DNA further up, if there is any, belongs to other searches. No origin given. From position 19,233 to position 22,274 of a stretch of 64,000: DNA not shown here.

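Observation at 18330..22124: Hypothetical 345-aa protein plus 913-aa HerA/FtsK-superfamily ATPase with a novel N-terminal domain, in a lower-GC island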

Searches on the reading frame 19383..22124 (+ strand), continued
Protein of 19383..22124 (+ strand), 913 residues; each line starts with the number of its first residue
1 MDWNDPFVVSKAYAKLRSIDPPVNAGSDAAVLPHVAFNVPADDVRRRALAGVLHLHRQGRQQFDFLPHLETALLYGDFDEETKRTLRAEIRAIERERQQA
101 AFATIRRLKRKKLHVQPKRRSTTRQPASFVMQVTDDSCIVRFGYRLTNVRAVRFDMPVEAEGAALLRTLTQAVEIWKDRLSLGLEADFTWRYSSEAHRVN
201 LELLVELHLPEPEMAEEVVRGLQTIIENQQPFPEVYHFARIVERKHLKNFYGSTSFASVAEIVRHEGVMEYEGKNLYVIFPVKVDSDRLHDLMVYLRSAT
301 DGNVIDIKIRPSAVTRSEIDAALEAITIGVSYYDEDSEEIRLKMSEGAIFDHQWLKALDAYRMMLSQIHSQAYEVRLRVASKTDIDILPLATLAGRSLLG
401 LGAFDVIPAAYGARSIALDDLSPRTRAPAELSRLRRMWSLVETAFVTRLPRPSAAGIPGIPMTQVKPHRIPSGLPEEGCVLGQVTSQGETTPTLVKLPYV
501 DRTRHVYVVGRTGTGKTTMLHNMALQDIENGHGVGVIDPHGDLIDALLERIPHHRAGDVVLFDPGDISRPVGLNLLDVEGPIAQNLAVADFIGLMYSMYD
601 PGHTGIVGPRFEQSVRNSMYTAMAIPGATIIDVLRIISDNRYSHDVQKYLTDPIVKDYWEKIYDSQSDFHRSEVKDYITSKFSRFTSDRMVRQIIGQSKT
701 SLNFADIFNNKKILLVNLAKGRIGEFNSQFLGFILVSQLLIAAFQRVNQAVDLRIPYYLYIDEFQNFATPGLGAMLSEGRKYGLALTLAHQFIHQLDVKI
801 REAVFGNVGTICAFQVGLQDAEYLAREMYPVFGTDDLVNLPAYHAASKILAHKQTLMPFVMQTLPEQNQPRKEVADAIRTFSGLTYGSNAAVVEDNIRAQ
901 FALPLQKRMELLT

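Call 42: search_protein_families(library=pfam, proteins=[P0052, P0055, P0058, P0020, P0062, P0063, P0076], max_evalue=0.001)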
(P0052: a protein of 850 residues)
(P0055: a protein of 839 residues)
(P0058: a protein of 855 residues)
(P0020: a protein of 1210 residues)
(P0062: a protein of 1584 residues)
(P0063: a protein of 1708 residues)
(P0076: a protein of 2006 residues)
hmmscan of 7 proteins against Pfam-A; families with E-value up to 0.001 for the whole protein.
P0052 (850 aa): 3 families
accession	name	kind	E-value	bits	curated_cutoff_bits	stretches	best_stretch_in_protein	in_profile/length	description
PF01935.23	DUF87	-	2e-05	25.2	23.2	1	433-509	8-82/220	Helicase HerA, central domain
PF12696.13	TraG-D_C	-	2.8e-05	24.5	22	1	702-763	3-68/126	TraM recognition site of TraD and TraG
PF10412.15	TrwB_AAD_bind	-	0.00097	18.6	20.5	0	441-490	9-58/387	Type IV secretion-system coupling protein DNA-binding domain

P0055 (839 aa): 3 families
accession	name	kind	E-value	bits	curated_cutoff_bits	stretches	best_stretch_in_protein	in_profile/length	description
PF10412.15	TrwB_AAD_bind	-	3.7e-09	36.4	20.5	1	416-718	9-288/387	Type IV secretion-system coupling protein DNA-binding domain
PF02534.20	T4SS-DNA_transf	-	8e-07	28.7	20.1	0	397-521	16-138/468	Type IV secretory system Conjugative DNA transfer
PF12696.13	TraG-D_C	-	3.7e-05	24.1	22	1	676-729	1-59/126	TraM recognition site of TraD and TraG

P0058 (855 aa): 4 families
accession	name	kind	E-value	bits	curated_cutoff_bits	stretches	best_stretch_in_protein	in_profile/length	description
PF10412.15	TrwB_AAD_bind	-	1e-12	48.1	20.5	2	422-515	11-98/387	Type IV secretion-system coupling protein DNA-binding domain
PF02534.20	T4SS-DNA_transf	-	3.8e-10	39.7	20.1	1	406-761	25-382/468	Type IV secretory system Conjugative DNA transfer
PF12696.13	TraG-D_C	-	2e-06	28.2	22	1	681-756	3-74/126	TraM recognition site of TraD and TraG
PF01935.23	DUF87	-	9.9e-05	23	23.2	1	418-508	14-99/220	Helicase HerA, central domain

P0020 (1210 aa): 19 families
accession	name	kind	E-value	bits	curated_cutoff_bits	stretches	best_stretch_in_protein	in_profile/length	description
PF10412.15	TrwB_AAD_bind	-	4.1e-20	72.5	20.5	2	620-696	227-304/387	Type IV secretion-system coupling protein DNA-binding domain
PF01935.23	DUF87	-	3.3e-14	53.9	23.2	1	377-422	17-62/220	Helicase HerA, central domain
PF12696.13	TraG-D_C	-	3.3e-12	46.9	22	1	643-702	3-66/126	TraM recognition site of TraD and TraG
PF02534.20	T4SS-DNA_transf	-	8e-10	38.6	20.1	1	583-683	247-345/468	Type IV secretory system Conjugative DNA transfer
PF01580.24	FtsK_SpoIIIE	-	1.9e-09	37.8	24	1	374-407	28-62/221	FtsK/SpoIIIE family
PF25199.1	nSTAND_NTPase5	-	4.9e-09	36.6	34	1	376-449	32-108/145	Novel STAND NTPase 5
PF13401.12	AAA_22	-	6.7e-09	36.6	27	0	383-408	4-29/130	AAA domain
PF13191.12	AAA_16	-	1.5e-07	32.5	32.6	0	820-861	24-63/167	AAA ATPase domain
PF13555.12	AAA_29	-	2.7e-06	27.5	27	0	822-837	24-39/61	P-loop containing region of AAA domain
PF20720.3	nSTAND3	-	4.8e-06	26.8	27.2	0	383-418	16-51/155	Novel STAND NTPase 3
PF00005.33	ABC_tran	-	1.1e-05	26.5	25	0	385-405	12-32/137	ABC transporter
PF05729.18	NACHT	-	5.5e-05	23.5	26.7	0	386-412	2-27/167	NACHT domain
PF24389.1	ORC-CDC6-like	-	8.4e-05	21.9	27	0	382-407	30-55/571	ORC-CDC6-like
PF03193.22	RsgA_GTPase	-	0.00027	21.2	30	0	821-843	107-129/174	RsgA GTPase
PF05872.18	HerA_C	-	0.00045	19.4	22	0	369-412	6-49/502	Helicase HerA-like C-terminal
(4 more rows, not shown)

P0062 (1584 aa): 3 families
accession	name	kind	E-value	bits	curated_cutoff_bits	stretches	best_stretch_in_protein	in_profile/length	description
PF10412.15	TrwB_AAD_bind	-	1.8e-06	27.6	20.5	0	403-473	8-72/387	Type IV secretion-system coupling protein DNA-binding domain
PF01935.23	DUF87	-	1.8e-05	25.4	23.2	1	410-496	23-103/220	Helicase HerA, central domain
PF13401.12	AAA_22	-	0.0003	21.5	27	0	409-458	4-54/130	AAA domain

P0063 (1708 aa): 2 families
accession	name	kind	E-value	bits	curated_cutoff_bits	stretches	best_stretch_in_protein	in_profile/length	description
PF01935.23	DUF87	-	6.6e-05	23.6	23.2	1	376-463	22-103/220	Helicase HerA, central domain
PF10412.15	TrwB_AAD_bind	-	0.00085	18.7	20.5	0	370-440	8-72/387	Type IV secretion-system coupling protein DNA-binding domain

P0076 (2006 aa): 1 family
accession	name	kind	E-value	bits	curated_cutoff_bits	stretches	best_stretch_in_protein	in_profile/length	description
PF01935.23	DUF87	-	7.3e-05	23.4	23.2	1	390-476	23-103/220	Helicase HerA, central domain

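Call 44: find_homologous_proteins(query=A3, max_evalue=1e-30)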
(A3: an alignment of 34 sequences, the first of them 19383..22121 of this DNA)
Query A3 (34 sequences) (913 aa, profile of the alignment): 5 proteins with E <= 1e-30 among 8000 candidates.
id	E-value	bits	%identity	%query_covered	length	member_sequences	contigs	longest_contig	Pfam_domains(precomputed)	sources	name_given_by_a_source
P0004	0.0e+0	1209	59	100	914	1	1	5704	PF10412.16,PF01935.24,PF12696.14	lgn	-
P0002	0.0e+0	1208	60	100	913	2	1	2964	PF10412.16,PF01935.24,PF12696.14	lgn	-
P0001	0.0e+0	1190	100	100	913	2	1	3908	PF10412.16,PF01935.24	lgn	-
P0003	0.0e+0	1149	60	100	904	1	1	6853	PF10412.16,PF01935.24,PF12696.14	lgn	-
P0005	1.1e-92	330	32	49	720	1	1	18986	PF10412.16,PF02534.21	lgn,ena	-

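Call 46: find_related_loci(query=A3, collection=metagenome_contigs, flank=10000)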
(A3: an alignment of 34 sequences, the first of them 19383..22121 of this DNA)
Query A3 (913 aa) in metagenome_contigs; peptide patterns used: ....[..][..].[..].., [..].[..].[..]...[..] (x = any residue, [..] = any of these).
600 stretches matched a pattern (row limit reached: there are more); 591 encode a relative of the query (tblastn E <= 1e-3); the best 80 are kept; 80 distinct loci.
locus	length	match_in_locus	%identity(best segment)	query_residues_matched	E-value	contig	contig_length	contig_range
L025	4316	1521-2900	44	442-900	7e-131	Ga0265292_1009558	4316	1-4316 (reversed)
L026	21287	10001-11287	47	471-897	2e-127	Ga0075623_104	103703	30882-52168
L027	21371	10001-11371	44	442-897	3e-126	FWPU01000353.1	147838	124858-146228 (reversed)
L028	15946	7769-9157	45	435-897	1e-125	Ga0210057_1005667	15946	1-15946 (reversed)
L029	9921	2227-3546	46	458-894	1e-125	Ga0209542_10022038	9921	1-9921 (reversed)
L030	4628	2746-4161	43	442-910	2e-127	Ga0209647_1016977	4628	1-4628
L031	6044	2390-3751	44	442-894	1e-125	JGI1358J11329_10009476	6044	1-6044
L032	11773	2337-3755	43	433-897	7e-125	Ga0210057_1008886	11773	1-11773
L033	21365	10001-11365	44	442-897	7e-125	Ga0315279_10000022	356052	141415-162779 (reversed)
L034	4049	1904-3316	45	433-897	9e-128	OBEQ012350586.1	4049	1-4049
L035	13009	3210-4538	46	471-911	2e-124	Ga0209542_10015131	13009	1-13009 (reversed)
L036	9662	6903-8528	40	360-897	1e-124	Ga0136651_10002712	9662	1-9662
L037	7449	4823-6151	46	458-897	1e-124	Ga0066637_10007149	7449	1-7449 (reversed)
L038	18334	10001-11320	44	458-897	7e-124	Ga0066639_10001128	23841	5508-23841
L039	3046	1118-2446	45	458-897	3e-129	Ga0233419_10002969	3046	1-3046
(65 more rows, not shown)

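Call 47: search_dna_similar(query=window:19383-22121:+, collection=phages, mode=protein, max_rows=15)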
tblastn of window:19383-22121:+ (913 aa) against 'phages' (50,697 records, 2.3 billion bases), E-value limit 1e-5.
Records with a match: 41; places in all: 41; records where one place covers at least 80% of the query: 0.
Best place of each record, by identity: <60% 41.
By first word of the organism name: Bacillus 35; Deep-sea 2; Geobacillus 2; Brevibacillus 1; Microcystis 1.
By host as written in the record: Bacillus subtilis 12; Bacillus subtilis BEST7003 6; - 3; Geobacillus stearothermophilus 2184 2; Bacillus megaterium str. ATCC 43725 2; Bacillus thuringiensis 2; Bacillus cereus BGSC 6E1 2; Bacillus cereus 2; and 8 more.
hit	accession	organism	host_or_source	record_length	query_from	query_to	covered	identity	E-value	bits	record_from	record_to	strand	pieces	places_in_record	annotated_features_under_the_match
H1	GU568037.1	Deep-sea thermophilic phage D6E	-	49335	335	876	59%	21.0%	8e-10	69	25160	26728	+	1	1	lipid A export ATP-binding/permease protein MsbA | hypothetical protein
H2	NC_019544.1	Deep-sea thermophilic phage D6E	-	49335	335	876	59%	21.0%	8e-10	69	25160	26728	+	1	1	type IV secretory system conjugative DNA transfer family protein | hypothetical protein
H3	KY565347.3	Geobacillus phage TP-84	Geobacillus stearothermophilus 2184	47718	365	865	55%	20.5%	2e-7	61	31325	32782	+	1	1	hypothetical protein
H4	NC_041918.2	Geobacillus phage TP-84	Geobacillus stearothermophilus 2184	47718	365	865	55%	20.5%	2e-7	61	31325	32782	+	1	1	hypothetical protein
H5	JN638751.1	Bacillus phage G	Bacillus megaterium str. ATCC 43725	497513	508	850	38%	25.5%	1e-18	98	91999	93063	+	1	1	156: gp156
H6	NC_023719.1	Bacillus phage G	Bacillus megaterium str. ATCC 43725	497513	508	850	38%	25.5%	1e-18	98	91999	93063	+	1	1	156: gp156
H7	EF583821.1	Bacillus phage 0305phi8-36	Bacillus thuringiensis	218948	513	898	42%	22.0%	4e-8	64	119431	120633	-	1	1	ORF201: hypothetical protein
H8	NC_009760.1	Bacillus phage 0305phi8-36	Bacillus thuringiensis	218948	513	898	42%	22.0%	4e-8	64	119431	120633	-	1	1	ORF201: hypothetical protein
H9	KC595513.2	Bacillus phage Shanette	Bacillus cereus BGSC 6E1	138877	508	872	40%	22.7%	5e-13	80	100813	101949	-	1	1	hypothetical protein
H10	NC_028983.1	Bacillus phage Shanette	Bacillus cereus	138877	508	872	40%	22.7%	5e-13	80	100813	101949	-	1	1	hypothetical protein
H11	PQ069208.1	Bacillus phage S4-1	Bacillus sp. S4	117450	508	872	40%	22.5%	4e-13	80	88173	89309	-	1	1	record has no annotation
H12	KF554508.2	Bacillus phage CP-51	Bacillus cereus HER1399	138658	508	872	40%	22.2%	5e-13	80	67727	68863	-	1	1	hypothetical protein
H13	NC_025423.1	Bacillus phage CP-51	Bacillus cereus HER1399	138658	508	872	40%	22.2%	5e-13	80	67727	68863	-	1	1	hypothetical protein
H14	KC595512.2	Bacillus phage JL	Bacillus cereus BGSC 6E1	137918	508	872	40%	22.2%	1e-12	79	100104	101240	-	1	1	lipid A export ATP-binding/permease protein Msb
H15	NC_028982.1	Bacillus phage JL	Bacillus cereus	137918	508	872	40%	22.2%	1e-12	79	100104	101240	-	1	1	lipid A export ATP-binding/permease protein Msb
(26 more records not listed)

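Call 48: search_dna_similar(query=window:19383-22121:+, collection=plasmids, mode=protein, max_rows=15)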
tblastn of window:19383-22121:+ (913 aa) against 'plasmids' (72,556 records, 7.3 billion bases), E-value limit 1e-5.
Records with a match: 181; places in all: 189; records where one place covers at least 80% of the query: 0.
Best place of each record, by identity: <60% 181.
By first word of the organism name: Bacillus 43; Clostridium 19; Streptomyces 14; Natrinema 13; Sulfolobus 11; Haladaptatus 10; Halalkalicoccus 4; Halomontanus 4; Paenibacillus 4; Haloterrigena 3; and 46 more.
By predicted mobility (MOB-suite, as given by PLSDB): non-mobilizable 154; mobilizable 19; conjugative 8.
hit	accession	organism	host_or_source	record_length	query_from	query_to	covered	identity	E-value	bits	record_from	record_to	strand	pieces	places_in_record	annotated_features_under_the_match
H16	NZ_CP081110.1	Sulfitobacter mediterraneus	-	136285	469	864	43%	32.1%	1e-53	211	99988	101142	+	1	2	type IV secretion system DNA-binding domain-containing protein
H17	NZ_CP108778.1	Embleya sp. NBC_00896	-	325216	465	865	44%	31.4%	4e-44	181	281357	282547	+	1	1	type IV secretory system conjugative DNA transfer family protein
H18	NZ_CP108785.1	Embleya sp. NBC_00888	-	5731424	465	868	44%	31.1%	5e-44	181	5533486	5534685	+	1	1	none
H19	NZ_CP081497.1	Streptomyces sp. BHT-5-2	whole organism,plant soil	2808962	495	865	41%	31.9%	3e-41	172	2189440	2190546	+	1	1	none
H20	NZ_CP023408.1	Streptomyces fungicidicus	Pig,cell culture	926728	463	828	40%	31.3%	5e-41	172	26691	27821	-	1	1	type IV secretion system DNA-binding domain-containing protein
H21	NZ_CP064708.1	Bradyrhizobium sp. 131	Acmispon strigosus,cell culture,root ...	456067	501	865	40%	31.1%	9e-49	196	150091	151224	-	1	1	type IV secretion system DNA-binding domain-containing protein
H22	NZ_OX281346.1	Thermococcus nautili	-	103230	446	826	42%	28.8%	5e-28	130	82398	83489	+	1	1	ATP-binding protein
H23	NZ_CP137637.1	Niallia sp. XMNu-256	-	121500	428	865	48%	24.9%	1e-18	99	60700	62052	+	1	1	DUF87 domain-containing protein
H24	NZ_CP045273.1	Priestia megaterium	pure culture,Paper surface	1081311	458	763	32%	37.7%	7e-21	206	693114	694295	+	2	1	none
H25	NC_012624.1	Sulfolobus islandicus Y.N.15.51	-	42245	414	842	47%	25.4%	1e-11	77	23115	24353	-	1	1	type IV secretion system DNA-binding domain-containing protein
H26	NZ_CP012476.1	Shouchella clausii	-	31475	430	862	47%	24.9%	3e-18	99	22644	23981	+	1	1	DUF87 domain-containing protein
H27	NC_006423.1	Sulfolobus islandicus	-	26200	414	842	47%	24.9%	9e-12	77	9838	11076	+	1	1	type IV secretion system DNA-binding domain-containing protein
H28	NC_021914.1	Saccharolobus solfataricus P2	geyser water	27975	433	842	45%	25.9%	2e-18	99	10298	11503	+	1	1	type IV secretion system DNA-binding domain-containing protein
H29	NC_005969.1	Sulfolobus tengchongensis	acidic hot spring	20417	447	842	43%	26.8%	4e-20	104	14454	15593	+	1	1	DUF87 domain-containing protein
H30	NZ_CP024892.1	Rhodococcus ruber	cell culture,activated sludge from ...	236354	495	841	38%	30.4%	3e-47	191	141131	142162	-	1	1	DUF87 domain-containing protein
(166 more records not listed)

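Call 49: get_annotated_region(hit=H16, flank=8000)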
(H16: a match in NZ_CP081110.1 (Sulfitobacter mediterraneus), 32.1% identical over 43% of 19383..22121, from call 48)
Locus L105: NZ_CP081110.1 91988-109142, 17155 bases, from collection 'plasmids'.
description: Sulfitobacter mediterraneus strain M342 plasmid unnamed1, complete sequence
organism: Sulfitobacter mediterraneus (NCBI taxid 83219)
taxonomy: Bacteria; Pseudomonadota; Alphaproteobacteria; Rhodobacterales; Roseobacteraceae; Sulfitobacter; Sulfitobacter mediterraneus
host: -; source: -; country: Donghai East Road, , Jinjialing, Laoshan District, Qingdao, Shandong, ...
typing (MOB-suite, as given by PLSDB): non-mobilizable
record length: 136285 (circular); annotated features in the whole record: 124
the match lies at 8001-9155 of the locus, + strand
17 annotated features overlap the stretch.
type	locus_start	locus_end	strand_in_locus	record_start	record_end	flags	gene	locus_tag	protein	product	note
CDS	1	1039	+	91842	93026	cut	repA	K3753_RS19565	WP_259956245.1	plasmid partitioning protein RepA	-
CDS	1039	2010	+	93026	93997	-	repB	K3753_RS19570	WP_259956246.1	plasmid partitioning protein RepB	-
CDS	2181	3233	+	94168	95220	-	-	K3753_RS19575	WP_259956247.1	helix-turn-helix domain-containing protein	-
CDS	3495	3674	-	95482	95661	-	-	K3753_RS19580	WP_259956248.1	hypothetical protein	-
CDS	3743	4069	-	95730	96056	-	-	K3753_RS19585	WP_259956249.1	hypothetical protein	-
CDS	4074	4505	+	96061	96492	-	-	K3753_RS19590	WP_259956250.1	hypothetical protein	-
CDS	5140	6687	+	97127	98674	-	-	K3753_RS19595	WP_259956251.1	recombinase family protein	GO:0006310 - DNA recombination [Evidence IEA]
CDS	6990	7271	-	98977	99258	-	-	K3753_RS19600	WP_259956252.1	hypothetical protein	-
CDS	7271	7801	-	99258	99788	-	-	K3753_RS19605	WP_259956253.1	DUF3768 domain-containing protein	-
CDS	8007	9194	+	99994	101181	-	-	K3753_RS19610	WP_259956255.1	type IV secretion system DNA-binding domain-containing protein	-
CDS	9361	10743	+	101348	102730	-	-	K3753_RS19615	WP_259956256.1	transposase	GO:0006313 - DNA transposition [Evidence IEA]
CDS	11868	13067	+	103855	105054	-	-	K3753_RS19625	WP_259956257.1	IS91 family transposase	-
CDS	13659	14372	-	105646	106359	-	-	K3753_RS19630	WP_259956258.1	alpha/beta hydrolase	-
CDS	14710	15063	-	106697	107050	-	-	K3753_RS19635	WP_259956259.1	hypothetical protein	-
CDS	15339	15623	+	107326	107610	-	-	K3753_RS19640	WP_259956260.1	hypothetical protein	-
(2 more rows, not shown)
